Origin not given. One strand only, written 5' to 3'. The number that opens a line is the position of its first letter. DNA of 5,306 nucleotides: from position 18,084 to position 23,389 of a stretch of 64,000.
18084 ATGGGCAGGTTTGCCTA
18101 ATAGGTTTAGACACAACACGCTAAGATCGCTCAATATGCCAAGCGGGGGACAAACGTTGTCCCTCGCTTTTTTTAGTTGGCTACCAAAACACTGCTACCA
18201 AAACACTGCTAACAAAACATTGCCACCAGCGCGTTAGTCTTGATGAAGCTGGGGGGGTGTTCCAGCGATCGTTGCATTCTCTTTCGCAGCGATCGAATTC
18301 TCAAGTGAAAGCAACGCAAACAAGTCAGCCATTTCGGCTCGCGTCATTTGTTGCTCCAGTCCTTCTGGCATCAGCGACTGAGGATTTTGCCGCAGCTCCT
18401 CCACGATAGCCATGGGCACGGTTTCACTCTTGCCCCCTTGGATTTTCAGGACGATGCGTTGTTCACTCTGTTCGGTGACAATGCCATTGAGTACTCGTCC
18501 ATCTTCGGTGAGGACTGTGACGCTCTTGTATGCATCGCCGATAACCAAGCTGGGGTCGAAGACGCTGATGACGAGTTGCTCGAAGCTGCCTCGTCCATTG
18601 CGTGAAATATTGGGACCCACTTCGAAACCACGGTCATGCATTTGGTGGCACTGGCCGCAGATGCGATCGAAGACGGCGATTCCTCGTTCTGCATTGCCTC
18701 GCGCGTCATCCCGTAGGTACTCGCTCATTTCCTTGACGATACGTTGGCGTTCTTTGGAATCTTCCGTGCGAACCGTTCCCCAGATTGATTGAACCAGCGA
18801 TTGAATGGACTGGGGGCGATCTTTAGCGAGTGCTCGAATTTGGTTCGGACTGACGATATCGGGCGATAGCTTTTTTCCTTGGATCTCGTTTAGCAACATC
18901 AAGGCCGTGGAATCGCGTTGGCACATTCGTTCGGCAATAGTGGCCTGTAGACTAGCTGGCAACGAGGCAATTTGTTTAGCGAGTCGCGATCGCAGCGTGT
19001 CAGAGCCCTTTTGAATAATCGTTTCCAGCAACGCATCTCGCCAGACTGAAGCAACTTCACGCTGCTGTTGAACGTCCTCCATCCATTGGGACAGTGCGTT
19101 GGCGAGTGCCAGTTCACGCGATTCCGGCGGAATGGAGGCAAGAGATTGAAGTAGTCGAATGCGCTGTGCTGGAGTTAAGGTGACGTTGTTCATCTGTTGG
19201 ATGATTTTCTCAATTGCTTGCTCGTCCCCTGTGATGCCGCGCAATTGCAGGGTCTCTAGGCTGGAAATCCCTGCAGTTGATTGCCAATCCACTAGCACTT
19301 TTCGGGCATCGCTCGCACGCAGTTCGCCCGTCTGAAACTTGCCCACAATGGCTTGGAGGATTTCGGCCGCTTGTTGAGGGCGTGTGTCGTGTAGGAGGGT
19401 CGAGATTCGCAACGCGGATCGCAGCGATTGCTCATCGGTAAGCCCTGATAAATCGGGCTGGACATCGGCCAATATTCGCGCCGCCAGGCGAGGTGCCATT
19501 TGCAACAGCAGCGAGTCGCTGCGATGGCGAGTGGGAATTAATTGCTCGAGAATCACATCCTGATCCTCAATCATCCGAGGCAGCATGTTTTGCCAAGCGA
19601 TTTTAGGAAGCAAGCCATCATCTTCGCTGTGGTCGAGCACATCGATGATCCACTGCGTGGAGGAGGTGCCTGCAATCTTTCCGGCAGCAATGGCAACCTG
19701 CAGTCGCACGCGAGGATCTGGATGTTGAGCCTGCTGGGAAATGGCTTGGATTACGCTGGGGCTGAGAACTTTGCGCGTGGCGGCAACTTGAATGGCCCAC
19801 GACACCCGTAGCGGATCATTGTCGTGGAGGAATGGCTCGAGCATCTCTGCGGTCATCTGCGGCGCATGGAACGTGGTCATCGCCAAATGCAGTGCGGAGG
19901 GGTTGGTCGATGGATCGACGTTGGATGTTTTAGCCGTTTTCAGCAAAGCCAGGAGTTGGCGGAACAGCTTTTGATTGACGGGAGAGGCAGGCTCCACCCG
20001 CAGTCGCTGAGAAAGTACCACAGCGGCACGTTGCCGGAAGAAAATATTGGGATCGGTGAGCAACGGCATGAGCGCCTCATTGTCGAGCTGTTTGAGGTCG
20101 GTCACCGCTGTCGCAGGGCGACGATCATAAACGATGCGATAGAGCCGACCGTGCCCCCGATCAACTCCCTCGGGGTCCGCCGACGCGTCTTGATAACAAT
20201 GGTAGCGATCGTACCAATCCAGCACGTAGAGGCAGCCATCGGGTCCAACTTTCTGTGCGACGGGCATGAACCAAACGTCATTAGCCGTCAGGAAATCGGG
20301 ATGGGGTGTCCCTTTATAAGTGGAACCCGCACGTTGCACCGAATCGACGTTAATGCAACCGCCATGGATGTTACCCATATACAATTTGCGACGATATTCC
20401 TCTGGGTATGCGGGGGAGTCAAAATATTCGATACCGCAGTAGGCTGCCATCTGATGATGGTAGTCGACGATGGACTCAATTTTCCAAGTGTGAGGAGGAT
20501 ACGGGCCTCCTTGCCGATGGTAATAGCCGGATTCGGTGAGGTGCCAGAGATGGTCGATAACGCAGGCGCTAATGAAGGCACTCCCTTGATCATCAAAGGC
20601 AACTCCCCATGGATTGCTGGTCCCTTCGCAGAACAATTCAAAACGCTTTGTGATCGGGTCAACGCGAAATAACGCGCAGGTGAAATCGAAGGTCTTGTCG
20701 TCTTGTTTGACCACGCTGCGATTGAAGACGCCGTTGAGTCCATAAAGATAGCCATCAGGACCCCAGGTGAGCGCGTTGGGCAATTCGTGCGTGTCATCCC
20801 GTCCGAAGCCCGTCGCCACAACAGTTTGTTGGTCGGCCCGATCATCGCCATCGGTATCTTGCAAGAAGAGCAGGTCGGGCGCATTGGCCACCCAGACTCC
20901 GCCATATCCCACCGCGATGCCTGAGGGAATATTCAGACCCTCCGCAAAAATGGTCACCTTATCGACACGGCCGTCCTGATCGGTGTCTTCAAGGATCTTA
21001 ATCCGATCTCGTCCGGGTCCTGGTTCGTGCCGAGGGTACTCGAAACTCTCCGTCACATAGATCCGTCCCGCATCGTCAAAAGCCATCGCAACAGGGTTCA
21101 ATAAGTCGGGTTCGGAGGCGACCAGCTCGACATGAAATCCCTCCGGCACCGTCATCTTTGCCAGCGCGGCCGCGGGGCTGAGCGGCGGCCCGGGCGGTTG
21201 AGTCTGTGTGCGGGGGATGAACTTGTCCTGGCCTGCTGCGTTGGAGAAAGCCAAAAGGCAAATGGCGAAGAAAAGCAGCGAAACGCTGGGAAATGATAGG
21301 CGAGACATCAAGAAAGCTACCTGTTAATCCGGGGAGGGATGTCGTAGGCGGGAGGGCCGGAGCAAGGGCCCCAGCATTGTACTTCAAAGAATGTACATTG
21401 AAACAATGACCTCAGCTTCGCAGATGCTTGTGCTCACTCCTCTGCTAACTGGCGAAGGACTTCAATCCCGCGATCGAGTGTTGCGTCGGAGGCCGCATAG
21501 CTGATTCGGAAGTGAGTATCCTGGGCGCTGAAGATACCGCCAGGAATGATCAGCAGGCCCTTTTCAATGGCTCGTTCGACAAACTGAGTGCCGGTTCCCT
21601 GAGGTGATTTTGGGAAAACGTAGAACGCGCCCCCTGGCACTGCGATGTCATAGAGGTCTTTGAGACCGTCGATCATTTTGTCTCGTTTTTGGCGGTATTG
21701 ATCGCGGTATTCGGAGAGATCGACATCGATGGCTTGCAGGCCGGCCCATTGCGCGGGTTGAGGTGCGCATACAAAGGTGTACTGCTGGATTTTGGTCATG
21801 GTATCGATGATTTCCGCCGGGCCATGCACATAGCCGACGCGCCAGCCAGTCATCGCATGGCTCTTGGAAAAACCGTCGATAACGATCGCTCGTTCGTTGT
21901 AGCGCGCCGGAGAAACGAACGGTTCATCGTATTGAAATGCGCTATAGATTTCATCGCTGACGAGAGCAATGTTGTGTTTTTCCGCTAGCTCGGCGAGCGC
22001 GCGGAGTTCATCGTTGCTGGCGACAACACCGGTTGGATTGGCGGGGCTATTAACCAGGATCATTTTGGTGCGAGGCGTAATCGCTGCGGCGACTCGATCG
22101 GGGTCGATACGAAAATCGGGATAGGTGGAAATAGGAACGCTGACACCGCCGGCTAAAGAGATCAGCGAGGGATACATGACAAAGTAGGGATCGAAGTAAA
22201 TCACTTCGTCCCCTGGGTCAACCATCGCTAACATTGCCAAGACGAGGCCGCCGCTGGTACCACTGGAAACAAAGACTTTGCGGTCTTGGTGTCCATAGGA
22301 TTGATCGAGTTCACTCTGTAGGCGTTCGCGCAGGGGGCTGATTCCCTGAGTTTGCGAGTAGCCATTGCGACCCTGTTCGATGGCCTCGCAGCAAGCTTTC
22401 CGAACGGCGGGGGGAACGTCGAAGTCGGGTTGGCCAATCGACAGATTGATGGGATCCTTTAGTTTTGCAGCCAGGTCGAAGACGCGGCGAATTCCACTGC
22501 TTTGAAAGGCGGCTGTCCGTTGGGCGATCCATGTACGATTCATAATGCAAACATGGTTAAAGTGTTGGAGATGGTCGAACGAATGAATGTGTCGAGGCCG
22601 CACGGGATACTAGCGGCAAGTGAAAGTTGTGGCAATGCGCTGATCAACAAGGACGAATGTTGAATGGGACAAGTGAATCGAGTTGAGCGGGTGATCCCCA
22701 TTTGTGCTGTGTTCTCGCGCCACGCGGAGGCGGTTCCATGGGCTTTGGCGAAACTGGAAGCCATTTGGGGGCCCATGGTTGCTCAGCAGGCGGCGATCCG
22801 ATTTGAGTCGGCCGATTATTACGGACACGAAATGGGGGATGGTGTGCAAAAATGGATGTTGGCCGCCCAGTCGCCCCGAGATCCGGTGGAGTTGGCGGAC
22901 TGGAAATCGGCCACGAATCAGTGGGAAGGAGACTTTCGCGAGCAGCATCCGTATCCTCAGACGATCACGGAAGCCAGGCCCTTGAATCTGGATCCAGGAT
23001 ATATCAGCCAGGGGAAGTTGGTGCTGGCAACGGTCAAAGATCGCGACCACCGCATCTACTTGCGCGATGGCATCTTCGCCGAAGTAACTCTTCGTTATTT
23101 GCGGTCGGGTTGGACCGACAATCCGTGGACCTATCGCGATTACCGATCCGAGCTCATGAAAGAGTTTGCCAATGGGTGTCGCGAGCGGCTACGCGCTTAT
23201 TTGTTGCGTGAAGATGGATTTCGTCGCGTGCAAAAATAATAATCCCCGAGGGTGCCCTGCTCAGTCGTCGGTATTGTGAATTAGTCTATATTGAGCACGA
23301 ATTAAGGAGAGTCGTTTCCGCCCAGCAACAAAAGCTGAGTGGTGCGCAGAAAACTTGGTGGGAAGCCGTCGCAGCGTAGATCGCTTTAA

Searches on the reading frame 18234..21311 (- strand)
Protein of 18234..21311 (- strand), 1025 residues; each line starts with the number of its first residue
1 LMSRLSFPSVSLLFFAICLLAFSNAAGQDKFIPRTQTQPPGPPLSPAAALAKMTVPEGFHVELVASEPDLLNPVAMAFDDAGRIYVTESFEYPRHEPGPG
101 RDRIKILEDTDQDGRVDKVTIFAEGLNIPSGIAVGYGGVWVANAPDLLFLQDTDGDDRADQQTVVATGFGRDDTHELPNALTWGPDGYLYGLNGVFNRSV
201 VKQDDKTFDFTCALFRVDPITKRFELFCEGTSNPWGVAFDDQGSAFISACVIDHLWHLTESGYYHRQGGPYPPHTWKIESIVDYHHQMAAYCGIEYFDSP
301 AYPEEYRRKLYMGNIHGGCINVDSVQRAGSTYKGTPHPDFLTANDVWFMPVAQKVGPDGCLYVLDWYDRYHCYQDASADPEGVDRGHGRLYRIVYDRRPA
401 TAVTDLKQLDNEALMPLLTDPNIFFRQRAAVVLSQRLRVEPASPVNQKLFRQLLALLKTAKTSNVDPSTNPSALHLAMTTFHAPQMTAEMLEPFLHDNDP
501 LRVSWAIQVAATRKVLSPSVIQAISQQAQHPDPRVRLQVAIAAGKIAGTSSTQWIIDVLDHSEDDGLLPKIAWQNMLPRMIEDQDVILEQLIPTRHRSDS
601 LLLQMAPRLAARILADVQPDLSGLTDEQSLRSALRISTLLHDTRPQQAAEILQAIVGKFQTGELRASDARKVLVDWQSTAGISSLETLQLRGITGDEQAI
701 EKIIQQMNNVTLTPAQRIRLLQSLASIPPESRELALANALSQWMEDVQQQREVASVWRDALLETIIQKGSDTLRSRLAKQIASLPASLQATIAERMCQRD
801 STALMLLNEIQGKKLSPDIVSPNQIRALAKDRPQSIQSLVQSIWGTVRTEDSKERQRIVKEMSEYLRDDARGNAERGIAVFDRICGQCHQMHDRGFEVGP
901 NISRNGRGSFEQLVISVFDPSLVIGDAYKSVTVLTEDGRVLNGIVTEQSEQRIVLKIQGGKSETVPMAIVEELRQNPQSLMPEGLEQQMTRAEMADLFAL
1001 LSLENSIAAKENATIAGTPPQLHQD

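Call 51: search_protein_families(library=pfam, proteins=[window:18234-21311:-], max_evalue=0.001)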
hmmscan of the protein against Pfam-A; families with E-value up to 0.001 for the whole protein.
window:18234-21311:- (1025 aa): 3 families
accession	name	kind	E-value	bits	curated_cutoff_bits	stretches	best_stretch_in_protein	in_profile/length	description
PF23500.1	DUF7133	-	3.1e-84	284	27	1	45-395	1-383/385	Domain of unknown function (DUF7133)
PF13646.12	HEAT_2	-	1.2e-06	29.1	27.7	1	491-565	4-77/88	HEAT repeats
PF01436.27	NHL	-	0.00036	20.9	20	0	71-89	2-20/28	NHL repeat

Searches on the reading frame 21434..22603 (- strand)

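Call 51: search_protein_families(library=pfam, proteins=[window:21434-22603:-], max_evalue=0.001)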
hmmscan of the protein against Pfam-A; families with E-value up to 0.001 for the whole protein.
window:21434-22603:- (389 aa): 5 families
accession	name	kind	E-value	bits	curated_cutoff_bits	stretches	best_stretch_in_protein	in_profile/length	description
PF00155.27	Aminotran_1_2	-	2.4e-66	224.8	19.7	1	50-383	2-361/361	Aminotransferase class I and II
PF01041.23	DegT_DnrJ_EryC1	-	2.3e-12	47.2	19.8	1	97-217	31-145/360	DegT/DnrJ/EryC1/StrS aminotransferase family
PF01053.26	Cys_Met_Meta_PP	-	3.6e-09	36.1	27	1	76-222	38-178/381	Cys/Met metabolism PLP-dependent enzyme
PF01212.27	Beta_elim_lyase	-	5.2e-09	36.3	27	1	66-217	13-168/288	Beta-eliminating lyase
PF00202.27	Aminotran_3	-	0.00059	19.1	30.5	0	193-385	206-401/403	Aminotransferase class-III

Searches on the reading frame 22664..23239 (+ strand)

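Call 51: search_protein_families(library=pfam, proteins=[window:22664-23239:+], max_evalue=0.001)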
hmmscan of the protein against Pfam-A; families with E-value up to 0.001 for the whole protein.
window:22664-23239:+ (191 aa): 1 family
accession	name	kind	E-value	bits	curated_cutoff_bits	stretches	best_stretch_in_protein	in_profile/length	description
PF14385.11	DUF4416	-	7.9e-48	162.9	27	1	13-175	6-161/162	Domain of unknown function (DUF4416)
